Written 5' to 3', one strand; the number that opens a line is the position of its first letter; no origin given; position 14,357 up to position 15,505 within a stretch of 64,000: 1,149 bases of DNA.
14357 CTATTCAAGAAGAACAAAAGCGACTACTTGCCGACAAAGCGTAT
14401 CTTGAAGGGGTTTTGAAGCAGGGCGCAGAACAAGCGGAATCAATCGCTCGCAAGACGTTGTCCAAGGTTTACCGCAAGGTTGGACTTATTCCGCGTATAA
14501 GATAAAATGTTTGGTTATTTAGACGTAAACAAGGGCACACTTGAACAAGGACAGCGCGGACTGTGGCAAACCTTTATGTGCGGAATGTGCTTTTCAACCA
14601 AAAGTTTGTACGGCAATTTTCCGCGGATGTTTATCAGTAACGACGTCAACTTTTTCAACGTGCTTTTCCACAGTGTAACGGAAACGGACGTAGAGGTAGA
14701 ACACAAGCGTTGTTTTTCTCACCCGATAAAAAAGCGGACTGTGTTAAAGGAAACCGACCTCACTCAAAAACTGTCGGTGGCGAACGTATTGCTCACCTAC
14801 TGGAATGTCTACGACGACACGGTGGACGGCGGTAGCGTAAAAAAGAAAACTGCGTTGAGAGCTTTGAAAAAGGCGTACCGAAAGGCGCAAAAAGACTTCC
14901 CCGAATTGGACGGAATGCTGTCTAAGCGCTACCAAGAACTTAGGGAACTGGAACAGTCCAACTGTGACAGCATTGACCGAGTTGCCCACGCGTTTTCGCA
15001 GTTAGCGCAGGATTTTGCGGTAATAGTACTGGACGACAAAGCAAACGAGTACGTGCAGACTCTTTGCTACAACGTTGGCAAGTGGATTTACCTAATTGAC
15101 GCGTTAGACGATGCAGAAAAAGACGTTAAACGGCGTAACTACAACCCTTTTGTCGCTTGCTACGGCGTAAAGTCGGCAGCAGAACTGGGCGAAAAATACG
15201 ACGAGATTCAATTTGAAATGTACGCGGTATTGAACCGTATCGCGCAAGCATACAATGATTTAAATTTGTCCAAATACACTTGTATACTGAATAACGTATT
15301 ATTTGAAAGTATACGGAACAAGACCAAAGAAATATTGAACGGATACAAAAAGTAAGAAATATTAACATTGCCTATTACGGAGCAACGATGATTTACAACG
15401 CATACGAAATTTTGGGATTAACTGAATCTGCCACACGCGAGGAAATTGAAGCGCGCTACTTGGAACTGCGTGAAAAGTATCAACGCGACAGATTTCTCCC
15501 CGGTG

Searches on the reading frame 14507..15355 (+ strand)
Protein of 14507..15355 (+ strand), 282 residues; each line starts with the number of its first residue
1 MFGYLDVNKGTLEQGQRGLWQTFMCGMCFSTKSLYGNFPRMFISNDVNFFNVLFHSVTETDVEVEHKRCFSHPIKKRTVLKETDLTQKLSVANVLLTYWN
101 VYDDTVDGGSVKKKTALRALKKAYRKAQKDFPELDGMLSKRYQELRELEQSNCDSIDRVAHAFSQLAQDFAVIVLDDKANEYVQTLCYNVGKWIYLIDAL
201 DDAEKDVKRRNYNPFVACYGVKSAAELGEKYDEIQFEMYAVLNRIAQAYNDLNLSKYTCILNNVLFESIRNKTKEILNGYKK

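Call 101: search_protein_families(library=padloc, alignment_id=A5, max_evalue=1e-8)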
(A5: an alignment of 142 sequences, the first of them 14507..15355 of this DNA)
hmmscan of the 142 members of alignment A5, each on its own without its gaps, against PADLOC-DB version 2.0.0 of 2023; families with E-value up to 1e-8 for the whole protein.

A. member 1, window:14507-15355:+ (282 aa): 0 families

B. families by the number of members that match (of 142 scanned): 73 families (the first 25 are shown)
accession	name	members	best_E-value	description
PDLC04140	mad8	3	7.1e-12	mads_8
PDLC04135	mad3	2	7.1e-30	mads_3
PDLC01652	WYL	2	1.3e-25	"CAS-I,CAS-II,CAS-III,CAS-IV,CAS-V,CAS-VI; associated_signaling"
PDLC01089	C3a193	1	4.2e-165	poss. alt. Cas3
PDLC04957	PDC-S20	1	4e-146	-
PDLC04787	PDC-S01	1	5.8e-124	-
PDLC04958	PDC-S20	1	1.1e-90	-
PDLC02864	DpdF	1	2e-60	DpdF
PDLC04959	PDC-S20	1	4.5e-59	-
PDLC02861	DpdF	1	1.2e-54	DpdF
PDLC03928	PsyrT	1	1.4e-52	-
PDLC02870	DpdF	1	2.5e-47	DpdF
PDLC02203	MzaA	1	2.5e-43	-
PDLC01247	DEDDh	1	8.6e-41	"CAS-I,CAS-II,CAS-III,CAS-IV,CAS-V,CAS-VI; associated"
PDLC03924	MkoC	1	1.6e-39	-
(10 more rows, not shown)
